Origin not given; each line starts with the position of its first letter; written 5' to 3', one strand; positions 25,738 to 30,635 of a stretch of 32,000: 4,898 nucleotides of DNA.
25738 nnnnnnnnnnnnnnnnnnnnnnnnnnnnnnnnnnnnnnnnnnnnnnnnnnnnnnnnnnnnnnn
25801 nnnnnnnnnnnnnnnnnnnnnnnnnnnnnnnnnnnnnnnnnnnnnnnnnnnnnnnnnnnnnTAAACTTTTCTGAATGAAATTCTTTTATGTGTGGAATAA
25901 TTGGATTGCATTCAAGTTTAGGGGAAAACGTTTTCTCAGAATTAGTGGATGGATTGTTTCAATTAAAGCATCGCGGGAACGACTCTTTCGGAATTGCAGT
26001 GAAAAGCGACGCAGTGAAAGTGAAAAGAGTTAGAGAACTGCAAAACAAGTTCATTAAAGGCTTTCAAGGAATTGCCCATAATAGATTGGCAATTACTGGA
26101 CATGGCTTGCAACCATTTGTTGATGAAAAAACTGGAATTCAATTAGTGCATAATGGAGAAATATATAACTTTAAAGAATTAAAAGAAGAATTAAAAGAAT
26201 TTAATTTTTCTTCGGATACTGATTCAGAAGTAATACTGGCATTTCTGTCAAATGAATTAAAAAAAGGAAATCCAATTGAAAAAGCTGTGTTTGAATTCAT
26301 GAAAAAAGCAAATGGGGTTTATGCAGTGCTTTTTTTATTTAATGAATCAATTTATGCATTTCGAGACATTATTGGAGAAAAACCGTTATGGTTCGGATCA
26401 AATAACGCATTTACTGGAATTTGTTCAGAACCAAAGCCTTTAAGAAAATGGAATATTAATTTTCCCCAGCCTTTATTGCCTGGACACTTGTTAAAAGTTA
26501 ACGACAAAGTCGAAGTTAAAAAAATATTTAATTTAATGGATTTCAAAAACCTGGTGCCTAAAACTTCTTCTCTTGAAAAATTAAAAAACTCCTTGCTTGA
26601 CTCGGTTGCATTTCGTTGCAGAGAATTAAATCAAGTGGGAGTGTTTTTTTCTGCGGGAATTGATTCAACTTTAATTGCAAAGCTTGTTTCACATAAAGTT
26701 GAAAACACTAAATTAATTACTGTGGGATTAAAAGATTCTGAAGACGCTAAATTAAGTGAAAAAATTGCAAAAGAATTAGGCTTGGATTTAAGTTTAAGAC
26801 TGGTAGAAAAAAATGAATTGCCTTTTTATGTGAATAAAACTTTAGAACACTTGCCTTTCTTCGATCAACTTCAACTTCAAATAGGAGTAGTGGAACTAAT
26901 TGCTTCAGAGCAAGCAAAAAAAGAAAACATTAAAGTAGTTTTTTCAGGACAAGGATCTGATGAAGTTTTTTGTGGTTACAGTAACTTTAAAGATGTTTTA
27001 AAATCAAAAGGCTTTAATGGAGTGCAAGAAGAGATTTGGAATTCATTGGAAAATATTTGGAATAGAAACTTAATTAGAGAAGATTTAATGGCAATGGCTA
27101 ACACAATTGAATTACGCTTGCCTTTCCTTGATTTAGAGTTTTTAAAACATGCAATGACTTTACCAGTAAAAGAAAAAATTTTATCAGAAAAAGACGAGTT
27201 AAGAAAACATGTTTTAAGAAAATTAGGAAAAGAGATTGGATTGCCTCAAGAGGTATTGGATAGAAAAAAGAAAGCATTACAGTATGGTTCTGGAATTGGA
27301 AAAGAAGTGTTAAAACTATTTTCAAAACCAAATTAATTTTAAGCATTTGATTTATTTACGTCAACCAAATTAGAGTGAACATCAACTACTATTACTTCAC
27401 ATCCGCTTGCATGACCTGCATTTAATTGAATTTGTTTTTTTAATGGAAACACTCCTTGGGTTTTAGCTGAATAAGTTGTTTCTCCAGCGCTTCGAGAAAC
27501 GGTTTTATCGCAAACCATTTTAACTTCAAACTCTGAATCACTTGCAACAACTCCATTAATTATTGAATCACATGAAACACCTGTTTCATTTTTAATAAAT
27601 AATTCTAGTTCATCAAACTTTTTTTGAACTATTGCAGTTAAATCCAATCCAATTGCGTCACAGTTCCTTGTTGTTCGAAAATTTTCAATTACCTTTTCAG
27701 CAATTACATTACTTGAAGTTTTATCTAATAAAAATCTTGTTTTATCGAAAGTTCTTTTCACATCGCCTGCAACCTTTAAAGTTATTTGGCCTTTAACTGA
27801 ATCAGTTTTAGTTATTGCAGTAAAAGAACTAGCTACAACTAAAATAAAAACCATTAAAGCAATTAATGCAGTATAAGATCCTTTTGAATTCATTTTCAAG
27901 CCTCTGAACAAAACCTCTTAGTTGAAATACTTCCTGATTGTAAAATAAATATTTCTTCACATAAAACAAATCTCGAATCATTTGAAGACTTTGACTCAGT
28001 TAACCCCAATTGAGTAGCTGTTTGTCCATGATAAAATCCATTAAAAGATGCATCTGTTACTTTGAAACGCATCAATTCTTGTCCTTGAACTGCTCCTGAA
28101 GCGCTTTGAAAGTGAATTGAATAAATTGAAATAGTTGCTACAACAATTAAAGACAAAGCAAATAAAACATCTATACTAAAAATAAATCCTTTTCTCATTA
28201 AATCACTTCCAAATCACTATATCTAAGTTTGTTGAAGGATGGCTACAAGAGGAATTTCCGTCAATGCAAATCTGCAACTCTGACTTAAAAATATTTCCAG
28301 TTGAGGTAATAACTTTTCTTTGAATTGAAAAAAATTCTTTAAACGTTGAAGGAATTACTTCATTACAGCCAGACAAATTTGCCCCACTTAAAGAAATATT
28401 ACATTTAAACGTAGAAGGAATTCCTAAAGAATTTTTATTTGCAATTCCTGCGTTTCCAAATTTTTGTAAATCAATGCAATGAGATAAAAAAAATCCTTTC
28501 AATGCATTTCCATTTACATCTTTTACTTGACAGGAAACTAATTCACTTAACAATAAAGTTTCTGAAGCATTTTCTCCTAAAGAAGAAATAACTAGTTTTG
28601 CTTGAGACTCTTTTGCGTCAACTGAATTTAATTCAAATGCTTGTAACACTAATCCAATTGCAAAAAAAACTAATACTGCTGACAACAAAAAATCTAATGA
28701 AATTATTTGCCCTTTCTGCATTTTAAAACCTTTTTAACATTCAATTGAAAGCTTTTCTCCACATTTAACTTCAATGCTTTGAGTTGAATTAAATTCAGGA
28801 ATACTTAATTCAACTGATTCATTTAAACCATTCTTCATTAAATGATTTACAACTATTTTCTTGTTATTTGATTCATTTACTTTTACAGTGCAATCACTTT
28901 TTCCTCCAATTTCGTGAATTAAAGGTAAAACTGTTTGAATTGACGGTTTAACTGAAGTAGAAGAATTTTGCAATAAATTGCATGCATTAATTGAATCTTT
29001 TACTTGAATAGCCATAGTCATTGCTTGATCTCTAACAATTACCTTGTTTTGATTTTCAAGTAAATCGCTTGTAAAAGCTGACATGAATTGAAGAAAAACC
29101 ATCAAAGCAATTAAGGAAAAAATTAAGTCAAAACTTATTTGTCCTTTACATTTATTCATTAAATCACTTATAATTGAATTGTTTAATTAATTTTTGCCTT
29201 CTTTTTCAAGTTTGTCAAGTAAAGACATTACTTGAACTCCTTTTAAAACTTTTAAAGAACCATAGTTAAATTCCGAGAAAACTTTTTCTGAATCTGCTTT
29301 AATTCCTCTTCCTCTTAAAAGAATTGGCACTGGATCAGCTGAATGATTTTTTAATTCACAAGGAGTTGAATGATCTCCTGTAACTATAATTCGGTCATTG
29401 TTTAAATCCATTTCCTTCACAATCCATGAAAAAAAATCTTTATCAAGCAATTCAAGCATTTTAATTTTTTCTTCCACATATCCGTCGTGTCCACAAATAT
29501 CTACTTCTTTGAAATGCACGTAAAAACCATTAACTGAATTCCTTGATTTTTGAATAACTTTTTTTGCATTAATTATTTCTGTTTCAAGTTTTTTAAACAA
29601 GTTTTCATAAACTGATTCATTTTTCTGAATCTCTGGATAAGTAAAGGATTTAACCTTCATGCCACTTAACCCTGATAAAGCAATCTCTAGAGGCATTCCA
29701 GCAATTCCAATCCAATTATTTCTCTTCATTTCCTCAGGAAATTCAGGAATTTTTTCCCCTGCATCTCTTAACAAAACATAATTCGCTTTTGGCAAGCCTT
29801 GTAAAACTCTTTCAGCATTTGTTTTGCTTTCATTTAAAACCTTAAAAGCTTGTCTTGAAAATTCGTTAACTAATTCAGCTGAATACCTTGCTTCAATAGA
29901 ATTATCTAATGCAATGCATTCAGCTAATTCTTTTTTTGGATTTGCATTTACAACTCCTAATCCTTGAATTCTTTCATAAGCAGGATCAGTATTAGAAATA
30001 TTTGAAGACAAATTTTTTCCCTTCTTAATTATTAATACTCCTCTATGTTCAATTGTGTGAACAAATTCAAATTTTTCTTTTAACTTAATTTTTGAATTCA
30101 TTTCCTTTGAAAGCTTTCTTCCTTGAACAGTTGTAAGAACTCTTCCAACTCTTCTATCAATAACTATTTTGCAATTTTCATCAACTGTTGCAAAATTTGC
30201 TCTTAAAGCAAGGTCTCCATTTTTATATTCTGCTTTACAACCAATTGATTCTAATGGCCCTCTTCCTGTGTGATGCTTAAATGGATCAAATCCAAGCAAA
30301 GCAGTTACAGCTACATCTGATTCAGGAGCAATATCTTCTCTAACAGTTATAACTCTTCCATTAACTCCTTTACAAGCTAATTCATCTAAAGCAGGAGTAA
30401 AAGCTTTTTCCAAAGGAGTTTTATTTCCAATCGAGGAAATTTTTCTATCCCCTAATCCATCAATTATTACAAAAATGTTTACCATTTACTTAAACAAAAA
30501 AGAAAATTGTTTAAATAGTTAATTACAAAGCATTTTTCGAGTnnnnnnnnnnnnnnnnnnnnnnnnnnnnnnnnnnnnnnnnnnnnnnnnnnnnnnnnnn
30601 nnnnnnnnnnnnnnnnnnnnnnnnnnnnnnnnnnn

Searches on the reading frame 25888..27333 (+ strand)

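Call 37: search_protein_families(library=pfam, proteins=[window:25888-27333:+], max_evalue=0.0001)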
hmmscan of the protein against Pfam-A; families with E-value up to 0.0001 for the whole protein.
window:25888-27333:+ (482 aa): 3 families
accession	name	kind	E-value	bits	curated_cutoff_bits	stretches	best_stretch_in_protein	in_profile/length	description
PF00733.27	Asn_synthase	-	3.5e-44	152.3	21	2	232-370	2-140/354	Asparagine synthase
PF13537.11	GATase_7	-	3.8e-21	75.8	25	1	64-186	1-122/123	Glutamine amidotransferase domain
PF13522.11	GATase_6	-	2e-18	67.1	27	1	60-172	12-121/130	Glutamine amidotransferase domain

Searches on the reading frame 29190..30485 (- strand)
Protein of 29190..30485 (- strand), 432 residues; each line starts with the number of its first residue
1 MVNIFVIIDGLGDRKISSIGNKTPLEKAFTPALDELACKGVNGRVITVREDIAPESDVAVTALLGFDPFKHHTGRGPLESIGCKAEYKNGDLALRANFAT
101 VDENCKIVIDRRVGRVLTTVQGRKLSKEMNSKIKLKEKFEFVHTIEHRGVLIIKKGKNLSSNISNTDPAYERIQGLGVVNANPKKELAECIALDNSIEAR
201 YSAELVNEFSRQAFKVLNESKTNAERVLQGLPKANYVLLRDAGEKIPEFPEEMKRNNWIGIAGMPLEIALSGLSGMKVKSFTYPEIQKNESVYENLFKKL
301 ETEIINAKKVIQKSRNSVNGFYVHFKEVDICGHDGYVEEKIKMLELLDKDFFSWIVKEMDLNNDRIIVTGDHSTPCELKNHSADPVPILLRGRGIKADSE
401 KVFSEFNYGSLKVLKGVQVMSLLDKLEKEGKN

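Call 37: search_protein_families(library=pfam, proteins=[window:29190-30485:-], max_evalue=0.0001)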
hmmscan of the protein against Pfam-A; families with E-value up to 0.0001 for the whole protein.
window:29190-30485:- (432 aa): 2 families
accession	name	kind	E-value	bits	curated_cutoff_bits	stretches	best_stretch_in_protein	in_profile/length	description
PF10143.14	PhosphMutase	-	3.8e-41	141.3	21.5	1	37-223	1-170/170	2,3-bisphosphoglycerate-independent phosphoglycerate mutase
PF01676.23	Metalloenzyme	-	5.5e-30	105.1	24.3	1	4-419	4-245/252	Metalloenzyme superfamily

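Call 64: find_encoding_contigs(protein=window:29190-30485:-, flank=10000, max_places=1)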
Protein window:29190-30485:- (432 aa): 1 contig read that carries it; 1 place shown.
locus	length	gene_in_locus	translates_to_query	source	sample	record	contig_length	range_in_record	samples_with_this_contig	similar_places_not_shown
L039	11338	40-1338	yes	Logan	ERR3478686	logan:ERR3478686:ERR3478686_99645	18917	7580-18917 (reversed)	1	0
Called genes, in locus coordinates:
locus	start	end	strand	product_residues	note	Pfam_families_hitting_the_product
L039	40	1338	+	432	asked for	PF01676:Metalloenzyme, PF10143:PhosphMutase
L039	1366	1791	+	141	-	-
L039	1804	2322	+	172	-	-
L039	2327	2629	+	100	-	-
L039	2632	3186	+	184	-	-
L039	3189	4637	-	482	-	PF13522:GATase_6, PF13537:GATase_7, PF00733:Asn_synthase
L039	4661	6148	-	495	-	PF00391:PEP-utilizers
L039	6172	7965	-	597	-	PF02463:SMC_N, PF00005:ABC_tran, PF13304:AAA_21 (faint), PF00005:ABC_tran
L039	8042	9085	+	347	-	PF26356:Pelota_N, PF03464:eRF1_2, PF03465:eRF1_3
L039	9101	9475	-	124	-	PF10107:Endonuc_Holl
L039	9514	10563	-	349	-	-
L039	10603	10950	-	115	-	-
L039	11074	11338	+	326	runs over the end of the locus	PF01966:HD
